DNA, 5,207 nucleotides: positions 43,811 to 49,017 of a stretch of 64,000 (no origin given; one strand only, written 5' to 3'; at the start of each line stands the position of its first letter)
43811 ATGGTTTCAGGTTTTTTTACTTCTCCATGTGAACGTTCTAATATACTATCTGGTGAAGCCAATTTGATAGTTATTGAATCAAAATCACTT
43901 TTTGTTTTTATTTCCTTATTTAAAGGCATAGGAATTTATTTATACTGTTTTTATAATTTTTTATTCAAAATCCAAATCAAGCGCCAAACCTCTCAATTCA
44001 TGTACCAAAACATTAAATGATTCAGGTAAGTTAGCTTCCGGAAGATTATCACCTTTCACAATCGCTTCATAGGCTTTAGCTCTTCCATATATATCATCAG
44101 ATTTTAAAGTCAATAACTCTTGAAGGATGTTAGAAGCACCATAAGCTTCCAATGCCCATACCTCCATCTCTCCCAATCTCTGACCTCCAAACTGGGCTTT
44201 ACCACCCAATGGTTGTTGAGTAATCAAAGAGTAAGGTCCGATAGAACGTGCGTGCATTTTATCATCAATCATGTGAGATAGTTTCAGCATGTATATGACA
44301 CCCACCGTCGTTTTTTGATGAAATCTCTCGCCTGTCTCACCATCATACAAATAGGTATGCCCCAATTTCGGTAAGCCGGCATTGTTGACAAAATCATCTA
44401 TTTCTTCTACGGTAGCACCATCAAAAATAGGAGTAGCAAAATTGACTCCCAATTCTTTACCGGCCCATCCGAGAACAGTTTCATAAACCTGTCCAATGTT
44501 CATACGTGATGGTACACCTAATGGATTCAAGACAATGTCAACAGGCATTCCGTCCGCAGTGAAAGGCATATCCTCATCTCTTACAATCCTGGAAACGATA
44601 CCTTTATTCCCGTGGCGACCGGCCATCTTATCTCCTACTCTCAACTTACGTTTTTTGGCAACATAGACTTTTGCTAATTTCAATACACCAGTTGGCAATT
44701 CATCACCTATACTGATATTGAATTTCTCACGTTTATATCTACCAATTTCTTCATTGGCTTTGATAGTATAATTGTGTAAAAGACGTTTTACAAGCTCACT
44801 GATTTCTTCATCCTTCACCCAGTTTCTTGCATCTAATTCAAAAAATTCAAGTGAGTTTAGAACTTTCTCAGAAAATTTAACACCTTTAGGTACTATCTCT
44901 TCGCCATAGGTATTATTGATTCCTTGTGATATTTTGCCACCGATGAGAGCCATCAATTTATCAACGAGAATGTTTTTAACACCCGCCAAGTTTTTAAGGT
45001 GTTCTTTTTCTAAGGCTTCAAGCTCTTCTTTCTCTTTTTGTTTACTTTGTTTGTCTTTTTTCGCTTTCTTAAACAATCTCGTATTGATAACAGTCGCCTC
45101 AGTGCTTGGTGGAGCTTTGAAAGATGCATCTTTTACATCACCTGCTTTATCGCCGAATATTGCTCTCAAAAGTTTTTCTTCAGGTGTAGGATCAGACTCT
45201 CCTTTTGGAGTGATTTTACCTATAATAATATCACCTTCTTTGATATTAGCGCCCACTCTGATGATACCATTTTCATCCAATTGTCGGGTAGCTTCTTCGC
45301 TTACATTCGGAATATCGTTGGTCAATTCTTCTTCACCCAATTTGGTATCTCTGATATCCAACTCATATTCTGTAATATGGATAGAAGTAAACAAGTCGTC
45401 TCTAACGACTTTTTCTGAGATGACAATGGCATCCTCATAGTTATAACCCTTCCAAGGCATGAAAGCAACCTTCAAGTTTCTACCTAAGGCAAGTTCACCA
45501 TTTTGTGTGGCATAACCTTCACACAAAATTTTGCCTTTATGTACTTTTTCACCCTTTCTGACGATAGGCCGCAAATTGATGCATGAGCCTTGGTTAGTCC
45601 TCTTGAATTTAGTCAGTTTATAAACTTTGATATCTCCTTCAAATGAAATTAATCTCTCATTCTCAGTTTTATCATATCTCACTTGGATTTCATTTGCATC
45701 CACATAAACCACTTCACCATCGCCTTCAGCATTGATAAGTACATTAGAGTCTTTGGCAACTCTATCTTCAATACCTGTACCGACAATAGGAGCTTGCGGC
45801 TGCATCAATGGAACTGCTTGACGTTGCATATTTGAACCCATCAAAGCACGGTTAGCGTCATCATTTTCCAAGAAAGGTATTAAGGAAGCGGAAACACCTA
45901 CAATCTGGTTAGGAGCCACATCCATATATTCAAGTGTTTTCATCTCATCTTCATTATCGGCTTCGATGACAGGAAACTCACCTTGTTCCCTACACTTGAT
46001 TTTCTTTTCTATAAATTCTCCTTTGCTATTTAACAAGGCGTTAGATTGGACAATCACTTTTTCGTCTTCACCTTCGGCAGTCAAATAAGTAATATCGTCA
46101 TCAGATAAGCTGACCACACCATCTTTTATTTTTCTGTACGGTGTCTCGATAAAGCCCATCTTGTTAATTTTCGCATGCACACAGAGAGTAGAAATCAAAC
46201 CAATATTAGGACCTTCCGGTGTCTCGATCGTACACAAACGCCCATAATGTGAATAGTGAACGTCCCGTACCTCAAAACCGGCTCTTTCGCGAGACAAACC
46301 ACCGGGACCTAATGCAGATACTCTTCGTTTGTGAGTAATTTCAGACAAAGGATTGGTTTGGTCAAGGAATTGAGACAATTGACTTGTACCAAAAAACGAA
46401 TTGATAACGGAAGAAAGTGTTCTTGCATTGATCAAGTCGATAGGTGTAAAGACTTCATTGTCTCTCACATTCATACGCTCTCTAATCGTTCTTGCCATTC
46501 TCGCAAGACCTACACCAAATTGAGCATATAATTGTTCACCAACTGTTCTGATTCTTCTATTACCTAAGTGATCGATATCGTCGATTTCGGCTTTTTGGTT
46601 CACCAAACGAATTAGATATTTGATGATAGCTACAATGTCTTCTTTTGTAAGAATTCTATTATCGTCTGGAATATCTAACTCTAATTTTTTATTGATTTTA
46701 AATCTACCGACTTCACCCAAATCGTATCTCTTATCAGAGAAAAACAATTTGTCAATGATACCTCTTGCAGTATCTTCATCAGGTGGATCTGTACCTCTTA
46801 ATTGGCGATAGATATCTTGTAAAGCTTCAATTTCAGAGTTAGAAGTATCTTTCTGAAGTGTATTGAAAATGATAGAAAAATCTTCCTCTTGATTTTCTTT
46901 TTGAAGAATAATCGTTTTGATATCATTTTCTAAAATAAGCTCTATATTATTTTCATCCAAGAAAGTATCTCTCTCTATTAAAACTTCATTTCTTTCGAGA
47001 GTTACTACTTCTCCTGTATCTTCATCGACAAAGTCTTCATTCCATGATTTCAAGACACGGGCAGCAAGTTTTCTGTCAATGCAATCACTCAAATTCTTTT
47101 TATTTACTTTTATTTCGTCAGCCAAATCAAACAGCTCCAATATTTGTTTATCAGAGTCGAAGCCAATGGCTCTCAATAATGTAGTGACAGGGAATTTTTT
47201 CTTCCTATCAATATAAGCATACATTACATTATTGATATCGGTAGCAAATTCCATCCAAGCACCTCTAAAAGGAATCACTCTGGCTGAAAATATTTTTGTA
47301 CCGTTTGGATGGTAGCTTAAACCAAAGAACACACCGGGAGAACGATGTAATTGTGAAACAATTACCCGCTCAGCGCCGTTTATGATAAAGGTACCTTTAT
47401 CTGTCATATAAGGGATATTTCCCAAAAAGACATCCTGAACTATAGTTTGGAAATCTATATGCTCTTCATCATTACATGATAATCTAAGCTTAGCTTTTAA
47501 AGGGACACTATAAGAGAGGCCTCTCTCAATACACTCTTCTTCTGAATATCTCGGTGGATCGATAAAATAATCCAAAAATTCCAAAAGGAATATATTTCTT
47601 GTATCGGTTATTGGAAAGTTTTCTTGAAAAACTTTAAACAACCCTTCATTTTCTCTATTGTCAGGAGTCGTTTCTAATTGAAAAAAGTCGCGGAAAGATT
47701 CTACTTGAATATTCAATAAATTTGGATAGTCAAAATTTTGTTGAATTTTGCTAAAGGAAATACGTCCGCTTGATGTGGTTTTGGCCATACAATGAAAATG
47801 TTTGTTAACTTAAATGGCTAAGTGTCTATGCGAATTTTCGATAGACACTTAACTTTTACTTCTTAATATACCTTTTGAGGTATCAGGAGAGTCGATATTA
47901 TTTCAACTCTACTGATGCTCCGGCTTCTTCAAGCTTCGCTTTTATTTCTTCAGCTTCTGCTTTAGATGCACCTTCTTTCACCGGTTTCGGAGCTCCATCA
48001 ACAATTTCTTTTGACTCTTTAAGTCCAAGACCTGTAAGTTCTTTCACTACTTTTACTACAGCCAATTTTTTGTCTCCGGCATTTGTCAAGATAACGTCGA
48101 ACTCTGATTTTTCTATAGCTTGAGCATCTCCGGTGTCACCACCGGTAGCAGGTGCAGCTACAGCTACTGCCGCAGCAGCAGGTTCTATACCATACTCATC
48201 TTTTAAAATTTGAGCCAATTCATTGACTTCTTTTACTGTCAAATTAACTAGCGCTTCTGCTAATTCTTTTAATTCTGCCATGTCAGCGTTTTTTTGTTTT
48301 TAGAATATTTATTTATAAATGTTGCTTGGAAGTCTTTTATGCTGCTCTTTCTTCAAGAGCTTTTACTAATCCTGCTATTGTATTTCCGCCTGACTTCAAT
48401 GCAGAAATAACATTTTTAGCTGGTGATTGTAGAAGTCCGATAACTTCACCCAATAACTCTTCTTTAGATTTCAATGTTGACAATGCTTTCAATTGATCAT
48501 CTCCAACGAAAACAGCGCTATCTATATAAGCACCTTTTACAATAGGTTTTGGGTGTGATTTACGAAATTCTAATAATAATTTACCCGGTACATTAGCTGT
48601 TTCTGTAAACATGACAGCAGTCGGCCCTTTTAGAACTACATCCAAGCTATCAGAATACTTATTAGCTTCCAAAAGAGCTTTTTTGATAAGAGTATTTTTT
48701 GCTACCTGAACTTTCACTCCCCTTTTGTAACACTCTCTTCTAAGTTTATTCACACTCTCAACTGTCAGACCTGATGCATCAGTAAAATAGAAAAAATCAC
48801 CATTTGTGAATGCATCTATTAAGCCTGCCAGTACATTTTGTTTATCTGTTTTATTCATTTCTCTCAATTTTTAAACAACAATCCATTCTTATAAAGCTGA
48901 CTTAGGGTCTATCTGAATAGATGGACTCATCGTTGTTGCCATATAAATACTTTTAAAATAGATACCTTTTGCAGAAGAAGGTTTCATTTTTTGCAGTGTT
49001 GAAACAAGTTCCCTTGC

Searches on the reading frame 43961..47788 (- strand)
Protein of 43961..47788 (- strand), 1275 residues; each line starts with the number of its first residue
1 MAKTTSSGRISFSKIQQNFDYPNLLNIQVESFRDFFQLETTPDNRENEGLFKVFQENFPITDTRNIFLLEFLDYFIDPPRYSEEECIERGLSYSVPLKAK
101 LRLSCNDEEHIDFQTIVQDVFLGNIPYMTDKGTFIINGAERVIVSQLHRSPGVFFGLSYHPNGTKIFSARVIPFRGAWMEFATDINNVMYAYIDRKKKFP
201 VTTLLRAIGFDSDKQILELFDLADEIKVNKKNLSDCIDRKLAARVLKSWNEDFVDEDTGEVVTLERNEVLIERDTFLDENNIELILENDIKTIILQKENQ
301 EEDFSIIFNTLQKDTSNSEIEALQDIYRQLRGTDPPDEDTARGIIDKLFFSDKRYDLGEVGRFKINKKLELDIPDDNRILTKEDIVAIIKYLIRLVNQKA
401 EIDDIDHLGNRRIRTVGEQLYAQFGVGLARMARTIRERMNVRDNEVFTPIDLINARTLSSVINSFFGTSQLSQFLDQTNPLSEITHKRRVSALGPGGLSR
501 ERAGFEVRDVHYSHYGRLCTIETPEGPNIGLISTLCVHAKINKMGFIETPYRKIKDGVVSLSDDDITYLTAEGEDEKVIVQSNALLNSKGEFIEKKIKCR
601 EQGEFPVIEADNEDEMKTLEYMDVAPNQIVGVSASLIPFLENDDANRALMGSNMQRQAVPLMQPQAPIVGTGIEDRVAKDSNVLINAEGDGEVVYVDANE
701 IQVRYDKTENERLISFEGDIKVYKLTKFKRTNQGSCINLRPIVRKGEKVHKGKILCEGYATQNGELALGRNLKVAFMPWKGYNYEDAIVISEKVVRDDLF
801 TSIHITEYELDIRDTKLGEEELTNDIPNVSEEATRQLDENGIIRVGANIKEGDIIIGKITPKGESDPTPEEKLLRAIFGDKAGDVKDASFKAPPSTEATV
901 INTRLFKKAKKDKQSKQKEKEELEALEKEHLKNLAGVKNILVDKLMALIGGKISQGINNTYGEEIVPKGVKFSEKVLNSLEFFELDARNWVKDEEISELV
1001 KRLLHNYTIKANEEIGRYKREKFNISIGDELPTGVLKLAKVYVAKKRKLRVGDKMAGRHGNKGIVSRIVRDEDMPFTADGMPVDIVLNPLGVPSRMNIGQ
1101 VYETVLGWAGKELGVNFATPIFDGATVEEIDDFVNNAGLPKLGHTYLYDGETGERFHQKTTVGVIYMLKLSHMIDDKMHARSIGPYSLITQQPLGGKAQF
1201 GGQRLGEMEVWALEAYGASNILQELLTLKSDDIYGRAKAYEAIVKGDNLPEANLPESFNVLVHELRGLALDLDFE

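Call 45: search_protein_families(library=pfam, proteins=[window:43961-47788:-])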
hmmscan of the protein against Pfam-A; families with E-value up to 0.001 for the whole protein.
window:43961-47788:- (1275 aa): 6 families
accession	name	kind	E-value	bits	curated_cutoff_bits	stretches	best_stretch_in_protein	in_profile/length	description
PF00562.33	RNA_pol_Rpb2_6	-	3.1e-130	435.1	23.4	1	689-1199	4-373/373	RNA polymerase Rpb2, domain 6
PF04561.19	RNA_pol_Rpb2_2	-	2.9e-30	105.8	21.7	2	290-414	69-190/190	RNA polymerase Rpb2, domain 2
PF04565.21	RNA_pol_Rpb2_3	-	3e-28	98.2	21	1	473-541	1-68/68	RNA polymerase Rpb2, domain 3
PF04560.25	RNA_pol_Rpb2_7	-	3.9e-24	85.3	32.1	1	1201-1273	1-83/87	RNA polymerase Rpb2, domain 7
PF04563.20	RNA_pol_Rpb2_1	-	1.3e-19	71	28.2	1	23-459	1-202/203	RNA polymerase beta subunit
PF10385.14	RNA_pol_Rpb2_45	-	1.1e-17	64.3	28.2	1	551-625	1-66/66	RNA polymerase beta subunit external 1 domain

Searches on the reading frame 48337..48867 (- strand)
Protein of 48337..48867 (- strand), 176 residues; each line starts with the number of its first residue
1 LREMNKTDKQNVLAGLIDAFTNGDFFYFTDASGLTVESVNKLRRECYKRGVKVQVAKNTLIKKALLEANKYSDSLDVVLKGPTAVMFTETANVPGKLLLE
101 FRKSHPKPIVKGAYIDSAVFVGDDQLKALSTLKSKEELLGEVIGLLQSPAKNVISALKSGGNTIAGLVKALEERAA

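Call 45: search_protein_families(library=pfam, proteins=[window:48337-48867:-])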
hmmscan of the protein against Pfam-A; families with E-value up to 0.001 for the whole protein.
window:48337-48867:- (176 aa): 1 family
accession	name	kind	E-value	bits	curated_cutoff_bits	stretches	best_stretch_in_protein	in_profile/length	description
PF00466.25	Ribosomal_L10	-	4.3e-19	68.9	22.8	1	4-102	1-99/100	Ribosomal protein L10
